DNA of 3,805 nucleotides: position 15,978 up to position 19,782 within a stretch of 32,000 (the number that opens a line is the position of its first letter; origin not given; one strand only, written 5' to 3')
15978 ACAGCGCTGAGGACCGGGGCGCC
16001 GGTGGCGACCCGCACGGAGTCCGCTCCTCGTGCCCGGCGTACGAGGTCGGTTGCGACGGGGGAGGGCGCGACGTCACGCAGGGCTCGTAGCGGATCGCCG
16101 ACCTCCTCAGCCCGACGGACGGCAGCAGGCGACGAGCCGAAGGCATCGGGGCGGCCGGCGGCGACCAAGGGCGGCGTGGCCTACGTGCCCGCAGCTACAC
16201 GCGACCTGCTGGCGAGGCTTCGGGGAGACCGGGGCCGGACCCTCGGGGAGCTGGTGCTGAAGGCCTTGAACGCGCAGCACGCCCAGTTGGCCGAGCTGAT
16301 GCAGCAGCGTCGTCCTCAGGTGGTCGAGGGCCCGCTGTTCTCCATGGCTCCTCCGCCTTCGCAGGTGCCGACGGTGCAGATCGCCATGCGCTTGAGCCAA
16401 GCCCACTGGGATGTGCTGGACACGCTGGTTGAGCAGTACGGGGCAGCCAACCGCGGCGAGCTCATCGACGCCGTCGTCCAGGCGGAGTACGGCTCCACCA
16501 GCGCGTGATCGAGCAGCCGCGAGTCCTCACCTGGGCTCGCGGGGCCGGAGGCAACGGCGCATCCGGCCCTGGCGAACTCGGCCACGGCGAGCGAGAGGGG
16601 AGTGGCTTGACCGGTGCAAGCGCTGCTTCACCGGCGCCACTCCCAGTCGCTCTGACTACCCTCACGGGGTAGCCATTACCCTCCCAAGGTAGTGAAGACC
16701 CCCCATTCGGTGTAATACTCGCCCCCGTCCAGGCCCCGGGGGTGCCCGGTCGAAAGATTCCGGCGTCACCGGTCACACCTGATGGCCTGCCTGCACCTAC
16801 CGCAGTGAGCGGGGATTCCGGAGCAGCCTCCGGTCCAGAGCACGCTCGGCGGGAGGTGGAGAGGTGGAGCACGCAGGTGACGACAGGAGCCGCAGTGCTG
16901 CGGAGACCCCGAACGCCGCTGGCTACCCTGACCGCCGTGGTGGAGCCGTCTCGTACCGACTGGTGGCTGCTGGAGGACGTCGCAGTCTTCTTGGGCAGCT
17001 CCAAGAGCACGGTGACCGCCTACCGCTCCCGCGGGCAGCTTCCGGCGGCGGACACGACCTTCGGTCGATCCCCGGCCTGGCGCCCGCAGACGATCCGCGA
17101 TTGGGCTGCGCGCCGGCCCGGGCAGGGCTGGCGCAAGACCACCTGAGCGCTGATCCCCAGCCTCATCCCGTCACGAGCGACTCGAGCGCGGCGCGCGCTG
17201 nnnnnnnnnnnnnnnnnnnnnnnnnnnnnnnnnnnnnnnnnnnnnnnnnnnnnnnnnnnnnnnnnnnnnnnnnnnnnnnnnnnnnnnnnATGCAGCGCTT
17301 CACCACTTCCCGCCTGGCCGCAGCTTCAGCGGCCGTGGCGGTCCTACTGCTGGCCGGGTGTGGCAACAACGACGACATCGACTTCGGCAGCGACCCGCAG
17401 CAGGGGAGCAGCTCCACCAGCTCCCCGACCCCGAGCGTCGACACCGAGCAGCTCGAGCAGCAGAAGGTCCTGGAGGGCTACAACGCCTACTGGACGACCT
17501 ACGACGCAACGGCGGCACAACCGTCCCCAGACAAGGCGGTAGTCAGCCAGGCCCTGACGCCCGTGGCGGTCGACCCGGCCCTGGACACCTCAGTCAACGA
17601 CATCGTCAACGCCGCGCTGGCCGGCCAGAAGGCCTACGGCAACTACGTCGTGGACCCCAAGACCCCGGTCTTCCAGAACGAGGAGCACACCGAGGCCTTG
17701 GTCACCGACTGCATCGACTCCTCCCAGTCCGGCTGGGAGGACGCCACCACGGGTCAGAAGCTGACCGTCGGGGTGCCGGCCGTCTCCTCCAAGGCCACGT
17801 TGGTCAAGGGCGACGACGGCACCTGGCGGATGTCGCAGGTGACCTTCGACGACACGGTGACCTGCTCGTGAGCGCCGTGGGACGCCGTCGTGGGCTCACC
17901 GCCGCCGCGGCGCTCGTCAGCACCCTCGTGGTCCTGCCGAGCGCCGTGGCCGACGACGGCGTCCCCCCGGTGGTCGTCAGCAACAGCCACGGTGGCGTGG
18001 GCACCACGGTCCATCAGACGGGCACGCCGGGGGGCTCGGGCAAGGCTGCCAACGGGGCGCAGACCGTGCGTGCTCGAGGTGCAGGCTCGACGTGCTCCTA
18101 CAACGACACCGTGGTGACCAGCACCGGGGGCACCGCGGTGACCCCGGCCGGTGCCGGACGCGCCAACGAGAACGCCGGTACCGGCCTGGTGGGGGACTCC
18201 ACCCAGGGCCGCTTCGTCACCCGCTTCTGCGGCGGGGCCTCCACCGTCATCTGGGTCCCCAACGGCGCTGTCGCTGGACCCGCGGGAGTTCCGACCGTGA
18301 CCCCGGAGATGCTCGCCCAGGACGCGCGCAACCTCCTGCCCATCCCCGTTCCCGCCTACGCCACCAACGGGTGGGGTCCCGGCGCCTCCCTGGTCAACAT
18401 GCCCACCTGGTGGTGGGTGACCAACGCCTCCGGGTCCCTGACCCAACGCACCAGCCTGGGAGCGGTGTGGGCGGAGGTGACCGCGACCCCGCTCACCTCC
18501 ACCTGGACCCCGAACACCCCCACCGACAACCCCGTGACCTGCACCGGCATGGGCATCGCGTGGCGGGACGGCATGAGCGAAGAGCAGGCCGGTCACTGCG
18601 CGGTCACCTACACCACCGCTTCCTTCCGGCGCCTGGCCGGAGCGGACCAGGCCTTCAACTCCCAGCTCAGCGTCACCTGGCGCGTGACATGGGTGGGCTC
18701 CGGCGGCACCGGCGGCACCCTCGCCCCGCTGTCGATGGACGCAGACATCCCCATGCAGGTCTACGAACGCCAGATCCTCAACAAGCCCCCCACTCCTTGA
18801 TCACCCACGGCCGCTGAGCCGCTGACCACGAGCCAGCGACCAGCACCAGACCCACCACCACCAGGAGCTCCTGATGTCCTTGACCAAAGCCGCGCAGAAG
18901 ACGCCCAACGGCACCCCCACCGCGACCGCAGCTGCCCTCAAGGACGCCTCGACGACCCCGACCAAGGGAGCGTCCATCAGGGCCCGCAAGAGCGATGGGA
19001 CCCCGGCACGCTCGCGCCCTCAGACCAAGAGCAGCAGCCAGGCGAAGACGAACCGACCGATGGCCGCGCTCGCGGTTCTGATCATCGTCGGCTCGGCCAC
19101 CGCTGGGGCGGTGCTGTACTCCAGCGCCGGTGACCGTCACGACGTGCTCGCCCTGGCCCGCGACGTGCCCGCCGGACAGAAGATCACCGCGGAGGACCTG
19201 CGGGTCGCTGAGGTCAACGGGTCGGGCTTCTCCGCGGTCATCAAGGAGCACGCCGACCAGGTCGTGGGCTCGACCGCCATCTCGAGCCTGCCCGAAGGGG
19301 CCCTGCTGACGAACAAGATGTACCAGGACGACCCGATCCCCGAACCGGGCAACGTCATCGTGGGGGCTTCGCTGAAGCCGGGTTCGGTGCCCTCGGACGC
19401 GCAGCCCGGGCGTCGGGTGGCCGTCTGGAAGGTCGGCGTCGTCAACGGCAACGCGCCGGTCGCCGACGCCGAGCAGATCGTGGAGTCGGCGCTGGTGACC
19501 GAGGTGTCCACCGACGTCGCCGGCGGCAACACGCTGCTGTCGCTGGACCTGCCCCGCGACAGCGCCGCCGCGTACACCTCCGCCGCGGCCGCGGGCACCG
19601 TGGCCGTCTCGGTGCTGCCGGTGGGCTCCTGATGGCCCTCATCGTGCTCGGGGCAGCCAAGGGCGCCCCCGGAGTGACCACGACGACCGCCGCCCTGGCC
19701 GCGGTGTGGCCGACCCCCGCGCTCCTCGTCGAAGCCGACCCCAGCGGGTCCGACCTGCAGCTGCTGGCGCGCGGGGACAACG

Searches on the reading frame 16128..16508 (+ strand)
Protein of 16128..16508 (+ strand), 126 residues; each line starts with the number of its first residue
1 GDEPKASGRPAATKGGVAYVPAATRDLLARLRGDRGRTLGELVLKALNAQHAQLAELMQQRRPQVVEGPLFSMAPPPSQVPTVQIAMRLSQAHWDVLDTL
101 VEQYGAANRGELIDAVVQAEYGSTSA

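Call 55: search_protein_families(library=pfam, proteins=[window:16128-16508:+], max_evalue=10)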
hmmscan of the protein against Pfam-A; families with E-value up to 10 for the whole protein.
window:16128-16508:+ (126 aa): 0 families

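Call 61: predict_structure(alignment_id=A2)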
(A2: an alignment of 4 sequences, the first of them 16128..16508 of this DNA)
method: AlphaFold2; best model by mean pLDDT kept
length: 126 residues; sequences in the alignment: 4
mean_pLDDT: 54.7   pTM: 0.42
mean pLDDT of the five models: 54.7, 50.2, 48.4, 45.8, 43.9
residues with pLDDT >= 90: 0; 70-90: 2; 50-70: 78; < 50: 46
segments of 3 or more residues with pLDDT < 50: 1-20, 62-80, 123-126
pLDDT, mean of each block of 10 residues (from residue 1): 37 39 54 60 68 61 47 45 55 66 64 66 46
secondary structure, 60 per line:
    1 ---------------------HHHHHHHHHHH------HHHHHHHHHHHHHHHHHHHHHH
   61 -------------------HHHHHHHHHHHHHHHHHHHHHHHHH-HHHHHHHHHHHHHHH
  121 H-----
elements in order: H22-32 H39-60 H80-104 H106-121

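Call 72: fold_search(model_id=the predicted structure, library=pdb)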
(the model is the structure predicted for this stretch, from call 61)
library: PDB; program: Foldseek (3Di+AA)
matches with E <= 10: 102; with E <= 0.001: 0
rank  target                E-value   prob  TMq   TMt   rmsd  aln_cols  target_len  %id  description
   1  7pua_Fh               1.1e+00  0.11  0.20  0.12  14.3       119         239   16  Middle assembly intermediate of the Trypanosoma brucei mitoribosomal small subunit (released 2022-03-02)
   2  7pub_Fh               1.3e+00  0.08  0.21  0.11  17.1       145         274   15  Late assembly intermediate of the Trypanosoma brucei mitoribosomal small subunit (released 2022-05-04)
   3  9k7t_A                1.4e+00  0.30  0.33  0.42   5.4       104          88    9  Crystal structure of designed zinc-induced homotetramer C4-Zn1-HEHE-1 (released 2025-10-29)
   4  1vlg_A                1.7e+00  0.10  0.25  0.20  18.8       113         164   17  Crystal structure of Ferritin (TM1128) from Thermotoga maritima at 2.00 A resolution (released 2004-08-17)
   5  5jg7_A                1.9e+00  0.28  0.29  0.25  15.8        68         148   16  Crystal structure of putative periplasmic binding protein from Salmonella typhimurium LT2 (released 2016-04-27)
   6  2kcl_MODEL_1_A        2.1e+00  0.11  0.24  0.29  10.8       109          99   11  Solution NMR structure of tetratricopeptide repeat domain protein SrU_0103 from Salinibacter ruber, Northeast  (released 2009-01-06)
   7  2j9b_A                2.4e+00  0.15  0.28  0.28  10.3       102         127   16  THE CRYSTAL STRUCTURE OF CYTOCHROME C' FROM RUBRIVIVAX GELATINOSUS AT 1.5 A RESOLUTION AND PH 6.3 (released 2007-12-04)
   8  3ma5_C                2.4e+00  0.11  0.25  0.32  10.0       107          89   11  Crystal structure of the tetratricopeptide repeat domain protein Q2S6C5_SALRD from Salinibacter ruber. Northeast Struc (released 2010-04-07)
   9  6txj_B                2.4e+00  0.10  0.25  0.20  15.3        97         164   18  Crystal structure of thermotoga maritima A42V E65D Ferritin (released 2021-07-28)
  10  6ipc_B                2.5e+00  0.13  0.31  0.28  18.6       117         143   11  Non-native human ferritin 8-mer (released 2019-03-13)
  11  8gab_C                2.5e+00  0.10  0.25  0.28  14.1       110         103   13  Crystal structure of CTLA-4 in complex with a high affinity CTLA-4 binder (released 2024-08-21)
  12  7nhl_p                2.7e+00  0.18  0.31  0.41   6.6        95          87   13  VgaA-LC, an antibiotic resistance ABCF, in complex with 70S ribosome from Staphylococcus aureus (released 2021-05-05)
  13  9k7w_A                3.2e+00  0.20  0.34  0.43   5.0       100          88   11  Crystal structure of designed nickel-induced homotrimer C3-Ni1-HH*3-18 (released 2025-10-29)
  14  6spc_o                3.4e+00  0.21  0.34  0.45   6.0        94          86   12  Pseudomonas aeruginosa 30s ribosome from an aminoglycoside resistant clinical isolate (released 2019-10-16)
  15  9k7w_E                3.6e+00  0.18  0.34  0.44   4.9       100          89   11  Crystal structure of designed nickel-induced homotrimer C3-Ni1-HH*3-18 (released 2025-10-29)
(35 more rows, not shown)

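Call 104: search_protein_representatives(protein=window:16128-16508:+)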
Query: 126 residues. Proteins with E-value up to 0.001 (for the whole library): 134; up to 1e-10: 5; up to 1e-30: 2. The best 134 are listed.
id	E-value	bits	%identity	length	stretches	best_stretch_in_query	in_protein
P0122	1.2e-61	222.2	88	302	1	2-124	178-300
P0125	1.3e-40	154.5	61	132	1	6-123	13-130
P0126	1.5e-13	67.2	40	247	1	8-124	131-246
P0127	2.2e-12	63.4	39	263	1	8-124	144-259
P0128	1.7e-11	60.5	38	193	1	7-117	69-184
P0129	5.6e-10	55.6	36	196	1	16-119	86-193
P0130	2.6e-09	53.5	38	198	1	14-124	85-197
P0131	3.3e-09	53.1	39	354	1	16-122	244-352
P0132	4.3e-09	52.8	38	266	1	10-118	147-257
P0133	5.0e-09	52.6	34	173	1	16-117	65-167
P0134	5.2e-09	52.5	34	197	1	9-120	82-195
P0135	5.4e-09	52.5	33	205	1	4-118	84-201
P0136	9.3e-09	51.7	34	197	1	6-121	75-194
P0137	1.2e-08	51.4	32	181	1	3-121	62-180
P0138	1.2e-08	51.3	43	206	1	18-115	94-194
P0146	1.1e-07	48.2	33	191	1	15-120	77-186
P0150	1.9e-07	47.5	38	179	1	5-119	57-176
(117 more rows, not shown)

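Call 107: search_solved_structures(query=A5, max_evalue=10, show_alignments=3)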
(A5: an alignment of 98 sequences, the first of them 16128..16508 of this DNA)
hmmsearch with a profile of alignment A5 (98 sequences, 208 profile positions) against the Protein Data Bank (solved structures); distinct sequences matched with E-value up to 10: 12.
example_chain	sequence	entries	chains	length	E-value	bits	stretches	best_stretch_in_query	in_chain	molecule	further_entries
6kyt_P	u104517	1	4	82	0.032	17.6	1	159-195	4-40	Antitoxin MazE9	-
8imh_A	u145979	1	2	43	0.036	17.5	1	163-195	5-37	Antitoxin MazE9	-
1wiz_A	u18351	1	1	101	0.11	15.8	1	87-150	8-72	DNA-binding protein SATB2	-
5x3t_A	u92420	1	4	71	0.37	14.2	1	92-127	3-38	Antitoxin VapB26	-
1b01_A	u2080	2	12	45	0.53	13.7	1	163-200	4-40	TRANSCRIPTIONAL REPRESSOR COPG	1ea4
2cpg_A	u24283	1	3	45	0.53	13.6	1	163-200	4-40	TRANSCRIPTIONAL REPRESSOR COPG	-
8kcb_D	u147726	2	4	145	0.67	13.3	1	37-76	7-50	Histone H2B.10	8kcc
2kel_A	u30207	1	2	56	0.81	13.1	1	81-126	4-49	Uncharacterized protein 56B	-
1q5v_A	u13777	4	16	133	0.91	12.9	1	163-206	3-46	Nickel responsive regulator | Nickel-responsive regulator | Nickel-responsive regulatory protein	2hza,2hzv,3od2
8j90_D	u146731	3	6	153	1.1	12.6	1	32-84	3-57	HTB9 | Histone H2B.6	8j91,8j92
7ux9_C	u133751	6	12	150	3.5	11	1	34-84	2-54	Histone H2B | Histone H2B.6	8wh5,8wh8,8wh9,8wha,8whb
8q15_C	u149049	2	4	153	3.8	10.9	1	35-83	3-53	Histone H2B.4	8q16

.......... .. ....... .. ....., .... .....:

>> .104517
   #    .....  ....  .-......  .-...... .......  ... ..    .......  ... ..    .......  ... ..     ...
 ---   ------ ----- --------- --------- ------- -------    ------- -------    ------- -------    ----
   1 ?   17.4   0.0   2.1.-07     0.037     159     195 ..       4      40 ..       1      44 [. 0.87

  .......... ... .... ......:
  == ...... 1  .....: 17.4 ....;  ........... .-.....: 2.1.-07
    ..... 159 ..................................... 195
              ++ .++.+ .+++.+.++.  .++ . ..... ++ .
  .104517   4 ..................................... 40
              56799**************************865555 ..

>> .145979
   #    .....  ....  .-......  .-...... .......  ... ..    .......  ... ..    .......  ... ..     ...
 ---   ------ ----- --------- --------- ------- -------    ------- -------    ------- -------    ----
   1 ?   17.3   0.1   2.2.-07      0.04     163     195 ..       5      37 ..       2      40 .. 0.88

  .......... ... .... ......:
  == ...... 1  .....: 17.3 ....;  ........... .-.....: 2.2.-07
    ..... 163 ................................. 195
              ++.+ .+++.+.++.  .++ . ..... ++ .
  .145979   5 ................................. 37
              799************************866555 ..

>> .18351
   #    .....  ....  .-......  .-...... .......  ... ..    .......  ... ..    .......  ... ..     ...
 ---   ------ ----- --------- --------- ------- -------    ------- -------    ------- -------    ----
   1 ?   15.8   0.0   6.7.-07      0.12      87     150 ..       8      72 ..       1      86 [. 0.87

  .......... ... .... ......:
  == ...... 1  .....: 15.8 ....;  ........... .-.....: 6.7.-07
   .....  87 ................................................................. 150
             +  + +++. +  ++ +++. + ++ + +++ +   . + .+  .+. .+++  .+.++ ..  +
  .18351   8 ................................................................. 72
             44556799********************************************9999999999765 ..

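Call 108: search_protein_families(library=pfam, alignment_id=A5, max_evalue=1)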
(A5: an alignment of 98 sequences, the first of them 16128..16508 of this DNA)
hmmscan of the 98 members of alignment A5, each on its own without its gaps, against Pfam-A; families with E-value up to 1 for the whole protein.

A. member 1, window:16128-16508:+ (126 aa): 0 families

B. families by the number of members that match (of 98 scanned): 33 families (the first 25 are shown)
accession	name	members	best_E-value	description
PF01402.27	RHH_1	53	9.9e-10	Ribbon-helix-helix protein, copG family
PF23807.1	RHH_10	7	4.9e-08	Ribbon-helix-helix protein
PF20605.4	Antitox_RHH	6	0.0068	Antitoxin-like ribbon-helix-helix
PF17723.7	RHH_8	4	0.024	Ribbon-Helix-Helix transcriptional regulator family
PF07878.17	RHH_5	4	0.025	CopG-like RHH_1 or ribbon-helix-helix domain, RHH_5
PF23793.1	LysC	4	0.047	Rz1-like lysis system protein LysC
PF15919.11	HicB_lk_antitox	2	0.067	HicB_like antitoxin of bacterial toxin-antitoxin system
PF23134.2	TRIP4_3rd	1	0.018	TRIP4, third domain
PF22655.1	SpoU_sub_bind_like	1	0.028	SpoU L30e-like domain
PF11900.14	DUF3420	1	0.032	Domain of unknown function (DUF3420)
PF15325.11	MRI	1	0.037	Modulator of retrovirus infection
PF08681.18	TacA1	1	0.042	Antitoxin TacA 1-like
PF25583.1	WCX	1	0.054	WCX domain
PF05303.17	GSKIP_dom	1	0.057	GSKIP domain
PF19121.6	DUF5805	1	0.081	Family of unknown function (DUF5805)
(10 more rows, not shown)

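Call 109: search_protein_families(library=pfam, proteins=[P0126, P0127, P0128, P0129, P0130, P0133, P0134, P0137, P0146, P0150], max_evalue=1)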
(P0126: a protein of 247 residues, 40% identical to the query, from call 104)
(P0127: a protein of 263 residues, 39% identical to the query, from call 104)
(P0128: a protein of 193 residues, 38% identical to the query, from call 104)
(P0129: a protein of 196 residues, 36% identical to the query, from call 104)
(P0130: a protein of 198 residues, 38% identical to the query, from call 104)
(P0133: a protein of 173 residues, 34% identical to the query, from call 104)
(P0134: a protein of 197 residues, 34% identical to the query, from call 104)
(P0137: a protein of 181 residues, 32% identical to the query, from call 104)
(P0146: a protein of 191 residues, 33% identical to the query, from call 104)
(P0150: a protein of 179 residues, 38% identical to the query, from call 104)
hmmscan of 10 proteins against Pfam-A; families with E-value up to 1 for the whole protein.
P0126 (247 aa): 1 family
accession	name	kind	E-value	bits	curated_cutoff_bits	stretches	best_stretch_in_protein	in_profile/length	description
PF01402.27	RHH_1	-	0.0047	17.3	20.5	1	207-243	2-37/39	Ribbon-helix-helix protein, copG family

P0127 (263 aa): 1 family
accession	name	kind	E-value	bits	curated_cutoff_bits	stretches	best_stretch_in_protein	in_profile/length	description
PF01402.27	RHH_1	-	0.0056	17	20.5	1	220-257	2-38/39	Ribbon-helix-helix protein, copG family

P0128 (193 aa): 0 families

P0129 (196 aa): 3 families
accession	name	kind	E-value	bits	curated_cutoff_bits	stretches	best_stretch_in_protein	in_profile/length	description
PF07878.17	RHH_5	-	0.025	14.8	26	1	86-112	4-30/43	CopG-like RHH_1 or ribbon-helix-helix domain, RHH_5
PF23807.1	RHH_10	-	0.063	14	27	1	79-134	19-74/84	Ribbon-helix-helix protein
PF01402.27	RHH_1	-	0.24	11.9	20.5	1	159-191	2-33/39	Ribbon-helix-helix protein, copG family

P0130 (198 aa): 0 families

P0133 (173 aa): 1 family
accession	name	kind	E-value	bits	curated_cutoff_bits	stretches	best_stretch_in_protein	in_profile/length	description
PF01402.27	RHH_1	-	0.001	19.4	20.5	1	135-171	2-37/39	Ribbon-helix-helix protein, copG family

P0134 (197 aa): 3 families
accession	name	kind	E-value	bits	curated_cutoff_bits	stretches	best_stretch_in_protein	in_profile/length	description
PF23807.1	RHH_10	-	0.042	14.6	27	1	76-127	12-65/84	Ribbon-helix-helix protein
PF20605.4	Antitox_RHH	-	0.073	13.7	27.2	1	83-121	2-40/50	Antitoxin-like ribbon-helix-helix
PF01402.27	RHH_1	-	0.11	12.9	20.5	1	160-188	2-29/39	Ribbon-helix-helix protein, copG family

P0137 (181 aa): 1 family
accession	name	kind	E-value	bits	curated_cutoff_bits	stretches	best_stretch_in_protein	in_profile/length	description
PF01402.27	RHH_1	-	0.0083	16.5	20.5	1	147-180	5-37/39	Ribbon-helix-helix protein, copG family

P0146 (191 aa): 1 family
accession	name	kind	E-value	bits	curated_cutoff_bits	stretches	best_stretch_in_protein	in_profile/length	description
PF20605.4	Antitox_RHH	-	0.012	16.2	27.2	1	76-111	5-40/50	Antitoxin-like ribbon-helix-helix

P0150 (179 aa): 2 families
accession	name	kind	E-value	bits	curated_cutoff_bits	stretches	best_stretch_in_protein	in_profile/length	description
PF01402.27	RHH_1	-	0.002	18.5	20.5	1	142-178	2-37/39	Ribbon-helix-helix protein, copG family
PF20605.4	Antitox_RHH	-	0.23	12.1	27.2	1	77-100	16-39/50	Antitoxin-like ribbon-helix-helix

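Call 110: predict_structure(alignment_id=A5)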
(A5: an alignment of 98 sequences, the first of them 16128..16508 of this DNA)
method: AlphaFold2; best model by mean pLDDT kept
length: 126 residues; sequences in the alignment: 98
mean_pLDDT: 92.6   pTM: 0.82
mean pLDDT of the five models: 92.6, 91.8, 91.1, 91.1, 91.0
residues with pLDDT >= 90: 106; 70-90: 9; 50-70: 11; < 50: 0
segments of 3 or more residues with pLDDT < 50: none
pLDDT, mean of each block of 10 residues (from residue 1): 66 93 97 95 98 97 94 91 97 97 97 98 77
secondary structure, 60 per line:
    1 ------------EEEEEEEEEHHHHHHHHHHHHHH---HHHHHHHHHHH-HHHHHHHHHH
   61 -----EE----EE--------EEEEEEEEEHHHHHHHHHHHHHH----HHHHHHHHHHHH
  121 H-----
elements in order: E13-21 H22-35 H39-49 H51-60 E82-90 H91-104 H109-121

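Call 113: fold_search(model_id=the predicted structure, library=pdb)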
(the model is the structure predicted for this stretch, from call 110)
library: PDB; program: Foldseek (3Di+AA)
matches with E <= 10: 251; with E <= 0.001: 0
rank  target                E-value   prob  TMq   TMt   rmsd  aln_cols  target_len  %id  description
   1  9f0x_E                2.3e-03  1.00  0.46  0.50   8.2       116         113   16  CryoEM structure of the F plasmid relaxosome in its pre-initiation state, derived from the ds-27_+143-R Locally-refine (released 2025-06-04)
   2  9f0y_G                1.3e-02  0.99  0.43  0.50   6.7       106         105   16  CryoEM structure of the F plasmid relaxosome with TraI in its TE mode, derived from the ss-27_+8ds+9_+143-R Locally-re (released 2025-06-04)
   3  9f0z_E                1.8e-02  0.99  0.48  0.54   6.8       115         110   15  CryoEM structure of the F plasmid relaxosome with truncated TraI1-863 in its TE mode, derived from the ss-27_+8ds+9_+1 (released 2025-06-04)
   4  9f0y_E                2.2e-02  0.99  0.47  0.53   6.5       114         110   14  CryoEM structure of the F plasmid relaxosome with TraI in its TE mode, derived from the ss-27_+8ds+9_+143-R Locally-re (released 2025-06-04)
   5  9f12_E                2.2e-02  0.99  0.46  0.52   8.1       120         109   16  CryoEM structure of the F plasmid relaxosome with oriT DNA ss-27_-3ds-2_+143 and TraI its TE mode, derived from ss-27_ (released 2025-06-04)
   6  9f10_E                2.3e-02  0.99  0.47  0.51   7.2       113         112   15  CryoEM structure of the F plasmid relaxosome with TraI in its TE mode, without accessory protein TraM. Derived from th (released 2025-06-04)
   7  9f0y_F                2.5e-02  0.99  0.44  0.47   7.6       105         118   16  CryoEM structure of the F plasmid relaxosome with TraI in its TE mode, derived from the ss-27_+8ds+9_+143-R Locally-re (released 2025-06-04)
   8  9f0x_F                2.5e-02  0.97  0.43  0.45   9.8       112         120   17  CryoEM structure of the F plasmid relaxosome in its pre-initiation state, derived from the ds-27_+143-R Locally-refine (released 2025-06-04)
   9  9f11_G                2.7e-02  0.98  0.44  0.51   7.5       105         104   17  CryoEM structure of the F plasmid relaxosome with oriT DNA ss-27_+3ds+4_+143 and TraI its TE mode, derived from ss-27_ (released 2025-06-04)
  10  9f0z_G                2.7e-02  0.98  0.43  0.48   7.4       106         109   18  CryoEM structure of the F plasmid relaxosome with truncated TraI1-863 in its TE mode, derived from the ss-27_+8ds+9_+1 (released 2025-06-04)
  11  4lrv_F                2.4e-01  0.38  0.33  0.38   8.7       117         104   15  Crystal structure of DndE from Escherichia coli B7A involved in DNA phosphorothioation modification (released 2013-08-28)
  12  8dqr                  2.4e-01  0.06  0.17  0.07  17.7       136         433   12  Crystal structure of Arabidopsis thaliana COSY in complex with scopoletin (released 2023-01-11)
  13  4lrv_N                2.7e-01  0.25  0.29  0.33   9.3       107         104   16  Crystal structure of DndE from Escherichia coli B7A involved in DNA phosphorothioation modification (released 2013-08-28)
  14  4lrv_C                2.9e-01  0.35  0.32  0.37   9.1       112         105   14  Crystal structure of DndE from Escherichia coli B7A involved in DNA phosphorothioation modification (released 2013-08-28)
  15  4lrv_G                3.0e-01  0.38  0.34  0.39   7.7       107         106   14  Crystal structure of DndE from Escherichia coli B7A involved in DNA phosphorothioation modification (released 2013-08-28)
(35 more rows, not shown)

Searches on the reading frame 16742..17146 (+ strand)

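Call 7: search_protein_families(library=pfam, proteins=[window:16742-17146:+], max_evalue=0.01)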
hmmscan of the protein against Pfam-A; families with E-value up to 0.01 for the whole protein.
window:16742-17146:+ (134 aa): 1 family
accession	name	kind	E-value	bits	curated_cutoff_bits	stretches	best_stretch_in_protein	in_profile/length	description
PF12728.13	HTH_17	-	0.00011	22.8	27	1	78-124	5-49/51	Helix-turn-helix domain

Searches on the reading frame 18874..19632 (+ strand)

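Call 8: search_protein_families(library=pfam, proteins=[window:18874-19632:+], max_evalue=0.01)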
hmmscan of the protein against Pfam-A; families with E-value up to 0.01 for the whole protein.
window:18874-19632:+ (252 aa): 2 families
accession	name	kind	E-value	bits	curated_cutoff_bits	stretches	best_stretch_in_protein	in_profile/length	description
PF08666.17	SAF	-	2.1e-11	44.7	21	1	90-149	2-61/63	SAF domain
PF13144.11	ChapFlgA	-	0.00028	21.3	23.8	1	90-154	2-64/122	Chaperone for flagella basal body P-ring formation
